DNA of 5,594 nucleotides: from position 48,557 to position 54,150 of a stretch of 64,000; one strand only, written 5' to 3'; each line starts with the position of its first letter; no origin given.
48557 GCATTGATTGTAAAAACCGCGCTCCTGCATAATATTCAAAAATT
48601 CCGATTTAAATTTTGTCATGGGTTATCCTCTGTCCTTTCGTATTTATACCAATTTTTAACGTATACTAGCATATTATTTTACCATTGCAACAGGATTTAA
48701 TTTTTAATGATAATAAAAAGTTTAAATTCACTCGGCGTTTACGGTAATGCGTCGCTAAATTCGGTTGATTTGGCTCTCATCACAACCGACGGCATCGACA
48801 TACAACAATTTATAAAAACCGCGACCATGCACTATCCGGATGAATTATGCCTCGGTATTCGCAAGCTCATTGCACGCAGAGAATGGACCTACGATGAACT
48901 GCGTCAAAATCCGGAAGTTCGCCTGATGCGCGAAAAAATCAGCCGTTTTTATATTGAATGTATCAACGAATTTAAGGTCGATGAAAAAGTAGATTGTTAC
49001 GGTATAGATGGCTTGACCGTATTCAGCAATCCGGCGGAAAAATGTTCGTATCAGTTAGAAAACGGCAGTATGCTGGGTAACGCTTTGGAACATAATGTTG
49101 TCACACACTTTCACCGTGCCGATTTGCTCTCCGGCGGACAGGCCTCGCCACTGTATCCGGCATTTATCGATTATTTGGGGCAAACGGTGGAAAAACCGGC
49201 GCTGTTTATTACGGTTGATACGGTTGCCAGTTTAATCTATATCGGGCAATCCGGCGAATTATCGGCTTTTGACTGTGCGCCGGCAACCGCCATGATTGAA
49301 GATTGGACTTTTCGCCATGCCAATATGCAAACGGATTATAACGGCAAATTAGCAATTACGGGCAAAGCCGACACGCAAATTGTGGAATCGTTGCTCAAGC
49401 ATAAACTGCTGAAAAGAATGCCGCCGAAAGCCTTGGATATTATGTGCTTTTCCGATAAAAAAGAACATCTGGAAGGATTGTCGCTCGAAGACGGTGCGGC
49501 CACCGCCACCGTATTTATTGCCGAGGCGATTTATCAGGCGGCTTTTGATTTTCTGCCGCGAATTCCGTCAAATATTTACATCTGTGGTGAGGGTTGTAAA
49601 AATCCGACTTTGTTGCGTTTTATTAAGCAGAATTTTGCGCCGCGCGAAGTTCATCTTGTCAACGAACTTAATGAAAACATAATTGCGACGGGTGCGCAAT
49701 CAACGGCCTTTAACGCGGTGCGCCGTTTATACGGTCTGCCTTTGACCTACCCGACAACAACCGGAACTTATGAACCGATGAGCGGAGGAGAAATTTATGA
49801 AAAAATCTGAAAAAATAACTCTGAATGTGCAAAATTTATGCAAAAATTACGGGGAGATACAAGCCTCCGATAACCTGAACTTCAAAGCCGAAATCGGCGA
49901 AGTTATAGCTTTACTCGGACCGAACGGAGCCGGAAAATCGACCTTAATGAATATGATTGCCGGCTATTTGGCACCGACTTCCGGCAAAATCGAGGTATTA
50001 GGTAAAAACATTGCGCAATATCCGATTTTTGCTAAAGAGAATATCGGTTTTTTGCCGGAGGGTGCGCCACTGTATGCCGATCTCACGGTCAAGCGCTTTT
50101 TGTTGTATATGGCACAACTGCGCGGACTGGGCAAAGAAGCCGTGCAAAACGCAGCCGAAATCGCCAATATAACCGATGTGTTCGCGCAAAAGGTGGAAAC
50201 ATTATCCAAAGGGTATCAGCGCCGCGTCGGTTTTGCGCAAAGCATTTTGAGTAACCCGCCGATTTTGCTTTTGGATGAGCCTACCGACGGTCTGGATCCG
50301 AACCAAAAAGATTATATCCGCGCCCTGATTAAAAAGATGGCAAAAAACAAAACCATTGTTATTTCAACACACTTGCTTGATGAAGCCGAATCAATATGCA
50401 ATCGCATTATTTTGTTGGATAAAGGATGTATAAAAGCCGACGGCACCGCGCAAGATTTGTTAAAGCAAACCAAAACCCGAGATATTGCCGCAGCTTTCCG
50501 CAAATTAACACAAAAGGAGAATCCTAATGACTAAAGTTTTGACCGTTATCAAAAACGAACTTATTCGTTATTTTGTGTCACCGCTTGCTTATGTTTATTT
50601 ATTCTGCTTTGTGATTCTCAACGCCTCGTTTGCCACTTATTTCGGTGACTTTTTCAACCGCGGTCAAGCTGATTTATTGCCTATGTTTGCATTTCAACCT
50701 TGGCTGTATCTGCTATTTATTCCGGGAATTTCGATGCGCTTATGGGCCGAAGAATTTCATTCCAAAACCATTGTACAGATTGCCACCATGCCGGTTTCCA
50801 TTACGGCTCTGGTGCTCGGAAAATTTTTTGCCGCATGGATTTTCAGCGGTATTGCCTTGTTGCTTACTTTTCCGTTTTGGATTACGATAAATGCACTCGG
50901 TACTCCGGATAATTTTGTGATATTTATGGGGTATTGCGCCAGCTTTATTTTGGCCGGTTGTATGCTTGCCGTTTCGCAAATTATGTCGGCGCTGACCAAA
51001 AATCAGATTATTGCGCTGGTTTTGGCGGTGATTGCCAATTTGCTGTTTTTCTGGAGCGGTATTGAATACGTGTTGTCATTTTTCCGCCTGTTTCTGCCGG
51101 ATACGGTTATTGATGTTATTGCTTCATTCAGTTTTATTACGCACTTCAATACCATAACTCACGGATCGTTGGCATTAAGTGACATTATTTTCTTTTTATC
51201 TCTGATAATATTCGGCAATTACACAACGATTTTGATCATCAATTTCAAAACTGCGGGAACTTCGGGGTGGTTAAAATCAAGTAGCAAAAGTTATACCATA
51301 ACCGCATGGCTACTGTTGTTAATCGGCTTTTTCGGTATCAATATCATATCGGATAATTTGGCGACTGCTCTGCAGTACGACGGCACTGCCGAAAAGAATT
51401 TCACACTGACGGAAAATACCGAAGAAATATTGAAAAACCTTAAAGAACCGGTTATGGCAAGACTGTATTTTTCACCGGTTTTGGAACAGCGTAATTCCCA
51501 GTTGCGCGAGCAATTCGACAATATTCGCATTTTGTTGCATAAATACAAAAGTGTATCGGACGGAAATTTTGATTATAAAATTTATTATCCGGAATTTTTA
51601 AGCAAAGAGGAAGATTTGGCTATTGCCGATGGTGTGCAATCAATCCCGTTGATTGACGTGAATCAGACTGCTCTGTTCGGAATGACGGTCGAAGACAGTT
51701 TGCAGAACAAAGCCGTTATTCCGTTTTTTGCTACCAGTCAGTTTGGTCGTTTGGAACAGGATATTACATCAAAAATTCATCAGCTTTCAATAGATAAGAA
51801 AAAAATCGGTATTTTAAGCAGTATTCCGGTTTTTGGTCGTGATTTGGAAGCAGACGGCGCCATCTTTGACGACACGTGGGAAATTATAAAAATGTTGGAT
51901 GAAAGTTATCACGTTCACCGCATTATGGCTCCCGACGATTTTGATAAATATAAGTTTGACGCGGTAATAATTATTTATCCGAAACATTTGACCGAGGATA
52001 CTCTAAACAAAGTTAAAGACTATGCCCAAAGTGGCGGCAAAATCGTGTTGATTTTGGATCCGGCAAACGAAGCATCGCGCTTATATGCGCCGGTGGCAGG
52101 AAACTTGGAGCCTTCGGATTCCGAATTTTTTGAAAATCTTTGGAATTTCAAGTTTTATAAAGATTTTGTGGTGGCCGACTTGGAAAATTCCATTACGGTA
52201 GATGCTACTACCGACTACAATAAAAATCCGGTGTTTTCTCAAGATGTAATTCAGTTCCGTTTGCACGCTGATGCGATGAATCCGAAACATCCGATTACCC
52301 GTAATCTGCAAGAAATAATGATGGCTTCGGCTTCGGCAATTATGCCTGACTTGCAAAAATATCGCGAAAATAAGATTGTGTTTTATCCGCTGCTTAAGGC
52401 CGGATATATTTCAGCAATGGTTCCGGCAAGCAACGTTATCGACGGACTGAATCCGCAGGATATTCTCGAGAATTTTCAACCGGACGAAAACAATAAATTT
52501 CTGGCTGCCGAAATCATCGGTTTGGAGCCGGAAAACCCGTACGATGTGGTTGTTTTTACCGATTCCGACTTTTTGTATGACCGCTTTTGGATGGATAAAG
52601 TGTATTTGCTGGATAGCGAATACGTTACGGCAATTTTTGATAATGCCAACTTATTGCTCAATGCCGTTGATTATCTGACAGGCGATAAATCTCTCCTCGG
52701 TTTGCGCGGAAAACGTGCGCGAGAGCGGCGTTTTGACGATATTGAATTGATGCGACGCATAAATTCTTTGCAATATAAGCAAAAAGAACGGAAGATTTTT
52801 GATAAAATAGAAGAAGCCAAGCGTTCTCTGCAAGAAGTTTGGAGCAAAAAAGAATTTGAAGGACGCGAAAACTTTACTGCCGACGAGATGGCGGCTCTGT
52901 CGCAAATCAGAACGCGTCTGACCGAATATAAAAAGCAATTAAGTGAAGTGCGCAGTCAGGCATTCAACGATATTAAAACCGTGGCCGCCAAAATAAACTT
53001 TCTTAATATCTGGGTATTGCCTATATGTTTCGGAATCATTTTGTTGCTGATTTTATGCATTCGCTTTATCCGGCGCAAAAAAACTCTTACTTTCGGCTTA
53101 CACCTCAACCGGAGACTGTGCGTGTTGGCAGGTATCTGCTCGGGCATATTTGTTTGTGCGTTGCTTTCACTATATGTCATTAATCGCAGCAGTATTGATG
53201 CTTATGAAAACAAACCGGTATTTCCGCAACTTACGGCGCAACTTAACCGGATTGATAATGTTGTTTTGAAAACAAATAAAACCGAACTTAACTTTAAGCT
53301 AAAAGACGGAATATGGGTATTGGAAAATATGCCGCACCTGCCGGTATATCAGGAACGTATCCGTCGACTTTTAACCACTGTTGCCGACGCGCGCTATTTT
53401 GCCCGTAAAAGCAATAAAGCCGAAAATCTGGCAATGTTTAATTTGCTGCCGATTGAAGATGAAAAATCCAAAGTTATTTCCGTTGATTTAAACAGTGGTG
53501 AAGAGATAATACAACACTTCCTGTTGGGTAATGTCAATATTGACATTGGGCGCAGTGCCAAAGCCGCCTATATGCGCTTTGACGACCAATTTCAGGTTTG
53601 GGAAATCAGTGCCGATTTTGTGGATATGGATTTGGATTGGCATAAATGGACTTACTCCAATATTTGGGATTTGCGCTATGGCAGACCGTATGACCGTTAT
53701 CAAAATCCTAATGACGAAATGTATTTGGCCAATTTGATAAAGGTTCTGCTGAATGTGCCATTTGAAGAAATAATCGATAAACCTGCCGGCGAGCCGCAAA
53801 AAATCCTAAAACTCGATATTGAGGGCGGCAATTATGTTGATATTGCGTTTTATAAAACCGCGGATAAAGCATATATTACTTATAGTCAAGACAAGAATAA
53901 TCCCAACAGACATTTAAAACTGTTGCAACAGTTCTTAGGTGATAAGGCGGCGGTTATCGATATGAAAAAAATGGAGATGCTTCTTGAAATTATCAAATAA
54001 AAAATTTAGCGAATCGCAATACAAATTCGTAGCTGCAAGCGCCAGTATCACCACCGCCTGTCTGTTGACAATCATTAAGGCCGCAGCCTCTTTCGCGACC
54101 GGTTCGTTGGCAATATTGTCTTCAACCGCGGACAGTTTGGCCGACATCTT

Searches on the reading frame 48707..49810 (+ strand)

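Call 10: search_protein_families(library=pfam, proteins=[window:48707-49810:+], max_evalue=0.001)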
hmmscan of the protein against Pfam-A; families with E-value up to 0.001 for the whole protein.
window:48707-49810:+ (367 aa): 1 family
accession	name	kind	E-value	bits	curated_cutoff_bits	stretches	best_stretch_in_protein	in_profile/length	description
PF03702.20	AnmK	-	5.2e-35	121.6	24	1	9-365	4-366/367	Anhydro-N-acetylmuramic acid kinase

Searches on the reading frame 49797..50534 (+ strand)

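Call 10: search_protein_families(library=pfam, proteins=[window:49797-50534:+], max_evalue=0.001)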
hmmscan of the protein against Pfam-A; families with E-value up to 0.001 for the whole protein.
window:49797-50534:+ (245 aa): 6 families
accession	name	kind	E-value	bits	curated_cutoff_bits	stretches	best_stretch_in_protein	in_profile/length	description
PF00005.33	ABC_tran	-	2.9e-29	102.8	25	1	25-163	2-136/137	ABC transporter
PF13304.12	AAA_21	-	1.8e-10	41.8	27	1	135-192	237-298/304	AAA domain, putative AbiEii toxin, Type IV TA system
PF02463.25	SMC_N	-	9.5e-06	25.6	40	0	35-60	25-50/220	RecF/RecN/SMC N terminal domain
PF13175.12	AAA_15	-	0.00038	20.6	32.1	0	16-54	9-43/374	AAA ATPase domain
PF13555.12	AAA_29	-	0.00052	20.2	27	1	33-62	21-50/61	P-loop containing region of AAA domain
PF03193.22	RsgA_GTPase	-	0.0008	19.7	30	0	21-60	94-132/174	RsgA GTPase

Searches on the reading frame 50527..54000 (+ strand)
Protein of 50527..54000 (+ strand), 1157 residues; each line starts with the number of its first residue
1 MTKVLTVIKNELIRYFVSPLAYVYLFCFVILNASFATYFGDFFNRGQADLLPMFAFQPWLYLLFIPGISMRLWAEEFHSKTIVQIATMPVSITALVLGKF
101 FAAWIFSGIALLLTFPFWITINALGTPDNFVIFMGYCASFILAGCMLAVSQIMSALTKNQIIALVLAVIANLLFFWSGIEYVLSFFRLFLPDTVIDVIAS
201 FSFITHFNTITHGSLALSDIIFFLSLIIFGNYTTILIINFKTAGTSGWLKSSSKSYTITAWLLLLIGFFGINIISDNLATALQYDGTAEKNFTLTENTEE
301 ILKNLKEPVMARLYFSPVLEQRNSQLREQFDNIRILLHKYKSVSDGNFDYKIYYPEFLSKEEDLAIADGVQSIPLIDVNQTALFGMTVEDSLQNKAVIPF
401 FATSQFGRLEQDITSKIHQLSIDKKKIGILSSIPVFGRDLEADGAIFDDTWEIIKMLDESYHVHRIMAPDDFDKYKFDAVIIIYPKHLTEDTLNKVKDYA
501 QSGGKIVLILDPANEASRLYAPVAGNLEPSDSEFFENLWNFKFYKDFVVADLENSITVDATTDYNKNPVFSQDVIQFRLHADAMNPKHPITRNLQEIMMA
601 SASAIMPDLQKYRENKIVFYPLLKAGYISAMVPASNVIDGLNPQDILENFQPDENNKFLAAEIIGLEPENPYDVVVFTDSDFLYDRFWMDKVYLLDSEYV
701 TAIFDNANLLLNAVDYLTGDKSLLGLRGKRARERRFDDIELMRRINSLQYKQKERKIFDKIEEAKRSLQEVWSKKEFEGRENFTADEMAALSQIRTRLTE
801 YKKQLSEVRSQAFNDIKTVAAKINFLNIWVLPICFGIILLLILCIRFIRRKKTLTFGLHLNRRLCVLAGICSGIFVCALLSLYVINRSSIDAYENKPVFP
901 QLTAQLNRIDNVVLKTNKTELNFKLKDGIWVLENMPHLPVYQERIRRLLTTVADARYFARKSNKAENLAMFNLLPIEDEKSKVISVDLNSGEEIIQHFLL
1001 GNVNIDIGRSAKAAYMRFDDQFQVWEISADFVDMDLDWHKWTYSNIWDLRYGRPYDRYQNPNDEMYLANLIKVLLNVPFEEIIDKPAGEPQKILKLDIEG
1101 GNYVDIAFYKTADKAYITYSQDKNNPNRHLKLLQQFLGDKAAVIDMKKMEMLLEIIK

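Call 10: search_protein_families(library=pfam, proteins=[window:50527-54000:+], max_evalue=0.001)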
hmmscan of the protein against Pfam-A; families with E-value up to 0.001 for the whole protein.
window:50527-54000:+ (1157 aa): 4 families
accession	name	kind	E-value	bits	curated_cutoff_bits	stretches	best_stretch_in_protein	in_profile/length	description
PF09822.16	ABC_transp_aux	-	1.8e-30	106.6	34.7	1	424-713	1-288/288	ABC-type uncharacterized transport system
PF23357.1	DUF7088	-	9.5e-14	51.9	27.8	1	289-380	2-96/105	Domain of unknown function (DUF7088)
PF12730.13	ABC2_membrane_4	-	6.2e-07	30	27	1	8-170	2-175/179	ABC-2 family transporter protein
PF14238.11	DUF4340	-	4.4e-05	24.2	25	1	930-1039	1-100/183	Domain of unknown function (DUF4340)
